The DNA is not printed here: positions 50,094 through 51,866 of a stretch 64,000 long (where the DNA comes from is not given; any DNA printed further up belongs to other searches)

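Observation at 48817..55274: Four-gene multihaem-cytochrome / beta-barrel operon: candidate self-contained porin-cytochrome electron conduit (about 45 haem sites)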

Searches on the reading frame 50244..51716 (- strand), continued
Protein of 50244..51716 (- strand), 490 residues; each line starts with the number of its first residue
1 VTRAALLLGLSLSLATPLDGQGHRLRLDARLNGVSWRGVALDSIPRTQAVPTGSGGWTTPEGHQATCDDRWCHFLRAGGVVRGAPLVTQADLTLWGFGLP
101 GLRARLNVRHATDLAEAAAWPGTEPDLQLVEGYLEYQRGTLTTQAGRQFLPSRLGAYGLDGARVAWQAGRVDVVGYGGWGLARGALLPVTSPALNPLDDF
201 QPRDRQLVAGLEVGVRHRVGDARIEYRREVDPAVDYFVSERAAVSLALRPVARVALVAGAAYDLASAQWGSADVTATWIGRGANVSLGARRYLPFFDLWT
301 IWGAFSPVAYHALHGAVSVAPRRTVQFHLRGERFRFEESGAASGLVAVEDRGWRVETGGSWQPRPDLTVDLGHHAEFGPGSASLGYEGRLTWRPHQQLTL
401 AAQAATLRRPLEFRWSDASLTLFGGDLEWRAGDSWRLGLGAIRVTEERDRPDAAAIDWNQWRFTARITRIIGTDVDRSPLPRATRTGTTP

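Call 76: find_encoding_contigs(protein=P0470, flank=8000, max_places=1)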
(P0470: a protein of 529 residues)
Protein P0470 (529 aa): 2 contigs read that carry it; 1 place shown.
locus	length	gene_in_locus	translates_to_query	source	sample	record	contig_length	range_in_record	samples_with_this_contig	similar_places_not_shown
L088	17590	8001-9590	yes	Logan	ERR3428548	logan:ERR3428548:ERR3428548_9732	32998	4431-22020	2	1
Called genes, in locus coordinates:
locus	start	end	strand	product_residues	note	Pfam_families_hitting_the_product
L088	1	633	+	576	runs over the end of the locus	PF13231:PMT_2 (weak)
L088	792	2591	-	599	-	PF00041:fn3 (faint), PF05572:Peptidase_M43, PF13860:FlgD_ig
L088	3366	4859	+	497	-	PF09699:Paired_CXXCH_1 (faint), PF14522:Cytochrome_C7 (faint), PF14537:Cytochrom_c3_2 (faint), PF22113:Mtrc-MtrF_II-IV_dom (weak)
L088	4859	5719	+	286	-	PF01292:Ni_hydr_CYTB (weak)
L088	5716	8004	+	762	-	PF02085:Cytochrom_CIII (faint), PF14522:Cytochrome_C7 (faint), PF14537:Cytochrom_c3_2 (faint), PF22113:Mtrc-MtrF_II-IV_dom (faint)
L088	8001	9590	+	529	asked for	-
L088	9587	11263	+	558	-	-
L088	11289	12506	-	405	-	-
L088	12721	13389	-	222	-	PF12867:DinB_2, PF04978:MST (weak)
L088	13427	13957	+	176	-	-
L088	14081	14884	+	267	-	PF01514:YscJ_FliF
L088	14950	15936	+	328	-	-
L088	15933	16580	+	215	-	PF00430:ATP-synt_B (weak), PF02108:FliH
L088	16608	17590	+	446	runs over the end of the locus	PF02874:ATP-synt_ab_N (weak), PF00006:ATP-synt_ab, PF18269:T3SS_ATPase_C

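Call 77: find_encoding_contigs(protein=P0500, flank=8000, max_places=1)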
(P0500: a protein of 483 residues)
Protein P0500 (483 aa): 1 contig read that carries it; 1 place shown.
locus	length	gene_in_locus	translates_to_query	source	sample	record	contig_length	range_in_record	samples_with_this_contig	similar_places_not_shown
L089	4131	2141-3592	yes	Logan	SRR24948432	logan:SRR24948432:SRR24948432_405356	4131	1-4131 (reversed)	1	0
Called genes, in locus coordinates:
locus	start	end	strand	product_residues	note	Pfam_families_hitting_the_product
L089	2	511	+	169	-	?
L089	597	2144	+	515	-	PF03264:Cytochrom_NNT (weak), PF02085:Cytochrom_CIII (faint), PF14522:Cytochrome_C7 (faint), PF14537:Cytochrom_c3_2 (faint)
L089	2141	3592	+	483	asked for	-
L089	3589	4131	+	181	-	?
